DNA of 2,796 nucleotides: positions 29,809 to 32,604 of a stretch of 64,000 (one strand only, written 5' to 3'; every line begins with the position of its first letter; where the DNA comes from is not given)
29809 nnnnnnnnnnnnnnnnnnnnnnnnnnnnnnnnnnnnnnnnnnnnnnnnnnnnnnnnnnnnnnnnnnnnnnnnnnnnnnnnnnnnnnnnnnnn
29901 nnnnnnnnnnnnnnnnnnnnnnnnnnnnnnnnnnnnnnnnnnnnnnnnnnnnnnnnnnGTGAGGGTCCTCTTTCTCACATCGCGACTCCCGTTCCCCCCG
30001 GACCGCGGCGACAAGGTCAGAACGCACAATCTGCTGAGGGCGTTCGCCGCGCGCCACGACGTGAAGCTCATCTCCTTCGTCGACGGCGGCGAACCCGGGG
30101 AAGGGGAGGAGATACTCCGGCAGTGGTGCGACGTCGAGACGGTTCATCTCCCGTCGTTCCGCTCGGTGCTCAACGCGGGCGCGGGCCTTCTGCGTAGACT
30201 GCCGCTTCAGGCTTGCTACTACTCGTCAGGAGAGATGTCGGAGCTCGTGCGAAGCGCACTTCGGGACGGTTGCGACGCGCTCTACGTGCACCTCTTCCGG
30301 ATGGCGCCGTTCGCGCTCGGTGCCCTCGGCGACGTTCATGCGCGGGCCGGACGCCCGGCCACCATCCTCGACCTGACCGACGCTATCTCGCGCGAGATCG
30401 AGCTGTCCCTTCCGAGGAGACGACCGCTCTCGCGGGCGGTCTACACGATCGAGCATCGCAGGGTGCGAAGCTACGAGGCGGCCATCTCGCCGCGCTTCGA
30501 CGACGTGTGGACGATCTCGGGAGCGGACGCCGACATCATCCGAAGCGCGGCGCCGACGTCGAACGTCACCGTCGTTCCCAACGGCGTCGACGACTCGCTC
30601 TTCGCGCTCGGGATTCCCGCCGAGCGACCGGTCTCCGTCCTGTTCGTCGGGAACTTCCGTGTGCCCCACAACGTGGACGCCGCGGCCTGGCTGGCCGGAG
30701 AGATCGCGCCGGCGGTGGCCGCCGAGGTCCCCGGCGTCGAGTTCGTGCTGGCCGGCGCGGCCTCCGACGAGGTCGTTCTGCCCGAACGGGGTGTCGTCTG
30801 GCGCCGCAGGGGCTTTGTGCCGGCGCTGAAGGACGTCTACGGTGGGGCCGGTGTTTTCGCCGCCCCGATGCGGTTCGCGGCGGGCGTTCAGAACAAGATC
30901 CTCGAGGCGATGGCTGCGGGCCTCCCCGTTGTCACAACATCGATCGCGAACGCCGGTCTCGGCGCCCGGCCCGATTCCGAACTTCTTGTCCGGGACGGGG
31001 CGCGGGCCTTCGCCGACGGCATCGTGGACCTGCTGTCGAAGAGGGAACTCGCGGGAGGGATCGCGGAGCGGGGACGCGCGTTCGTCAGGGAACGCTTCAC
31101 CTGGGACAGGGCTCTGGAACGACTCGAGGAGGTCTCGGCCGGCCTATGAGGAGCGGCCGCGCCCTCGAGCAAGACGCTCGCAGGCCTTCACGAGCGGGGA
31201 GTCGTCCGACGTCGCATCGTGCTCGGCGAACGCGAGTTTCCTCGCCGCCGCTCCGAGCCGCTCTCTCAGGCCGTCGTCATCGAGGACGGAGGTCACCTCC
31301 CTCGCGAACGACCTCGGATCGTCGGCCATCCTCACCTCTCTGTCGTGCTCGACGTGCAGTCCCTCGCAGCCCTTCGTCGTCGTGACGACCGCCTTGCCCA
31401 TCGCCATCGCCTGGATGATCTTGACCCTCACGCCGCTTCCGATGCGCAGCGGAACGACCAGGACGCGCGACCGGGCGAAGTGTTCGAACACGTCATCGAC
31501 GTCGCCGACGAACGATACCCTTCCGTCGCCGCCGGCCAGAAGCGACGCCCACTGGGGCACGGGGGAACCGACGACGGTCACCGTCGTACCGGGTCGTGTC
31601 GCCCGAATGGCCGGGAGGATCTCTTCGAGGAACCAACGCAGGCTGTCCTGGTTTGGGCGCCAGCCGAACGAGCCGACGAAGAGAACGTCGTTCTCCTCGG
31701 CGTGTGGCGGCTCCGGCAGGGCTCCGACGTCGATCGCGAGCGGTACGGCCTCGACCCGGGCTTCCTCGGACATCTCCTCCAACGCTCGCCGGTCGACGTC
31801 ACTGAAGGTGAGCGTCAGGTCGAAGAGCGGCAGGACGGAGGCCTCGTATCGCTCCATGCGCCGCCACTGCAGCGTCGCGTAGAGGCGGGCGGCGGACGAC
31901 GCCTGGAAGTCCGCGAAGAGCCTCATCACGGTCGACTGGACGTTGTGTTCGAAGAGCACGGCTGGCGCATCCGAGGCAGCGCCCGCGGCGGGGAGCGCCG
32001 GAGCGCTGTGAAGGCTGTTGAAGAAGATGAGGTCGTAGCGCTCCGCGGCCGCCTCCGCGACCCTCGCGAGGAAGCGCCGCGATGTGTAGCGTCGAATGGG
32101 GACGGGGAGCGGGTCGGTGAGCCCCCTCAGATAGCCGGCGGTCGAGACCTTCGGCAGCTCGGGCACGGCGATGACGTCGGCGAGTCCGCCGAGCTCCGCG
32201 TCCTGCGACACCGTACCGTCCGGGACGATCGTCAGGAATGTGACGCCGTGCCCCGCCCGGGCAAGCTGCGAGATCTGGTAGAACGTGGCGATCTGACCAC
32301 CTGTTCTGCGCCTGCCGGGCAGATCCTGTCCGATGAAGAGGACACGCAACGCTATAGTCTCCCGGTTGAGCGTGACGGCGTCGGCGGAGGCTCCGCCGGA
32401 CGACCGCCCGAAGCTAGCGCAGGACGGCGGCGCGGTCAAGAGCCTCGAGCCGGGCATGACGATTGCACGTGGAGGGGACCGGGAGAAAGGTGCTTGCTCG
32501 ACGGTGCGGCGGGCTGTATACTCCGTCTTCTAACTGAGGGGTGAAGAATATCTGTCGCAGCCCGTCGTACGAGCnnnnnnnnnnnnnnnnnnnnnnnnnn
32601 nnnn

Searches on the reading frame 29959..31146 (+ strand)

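Call 64: search_protein_families(library=pfam, proteins=[window:29959-31146:+], max_evalue=0.00001)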
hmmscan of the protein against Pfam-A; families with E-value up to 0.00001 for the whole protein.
window:29959-31146:+ (396 aa): 4 families
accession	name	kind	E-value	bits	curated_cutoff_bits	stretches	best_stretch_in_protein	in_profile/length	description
PF13692.12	Glyco_trans_1_4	-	1.6e-21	77.5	27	1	226-360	3-141/142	Glycosyl transferases group 1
PF13524.12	Glyco_trans_1_2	-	6.7e-09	36.3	25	1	255-390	10-143/144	Glycosyl transferase-like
PF13439.12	Glyco_transf_4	-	8.3e-08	32.9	28.5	1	20-213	6-169/170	Glycosyltransferase Family 4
PF00534.26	Glycos_transf_1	-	5.7e-06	26.4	26.4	0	285-373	79-170/172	Glycosyl transferases group 1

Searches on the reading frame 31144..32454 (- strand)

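Call 64: search_protein_families(library=pfam, proteins=[window:31144-32454:-], max_evalue=0.00001)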
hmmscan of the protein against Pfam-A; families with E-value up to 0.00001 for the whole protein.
window:31144-32454:- (436 aa): 5 families
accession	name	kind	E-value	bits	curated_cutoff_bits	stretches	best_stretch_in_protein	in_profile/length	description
PF13692.12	Glyco_trans_1_4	-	4.8e-25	88.9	27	1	255-393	2-142/142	Glycosyl transferases group 1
PF13524.12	Glyco_trans_1_2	-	4.3e-12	46.6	25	1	278-414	4-135/144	Glycosyl transferase-like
PF13439.12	Glyco_transf_4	-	4.1e-10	40.4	28.5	1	52-243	3-168/170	Glycosyltransferase Family 4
PF00534.26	Glycos_transf_1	-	1.6e-09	38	26.4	1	252-406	13-171/172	Glycosyl transferases group 1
PF13579.12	Glyco_trans_4_4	-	1.8e-09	38.6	29.7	1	52-239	2-157/158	Glycosyl transferase 4-like domain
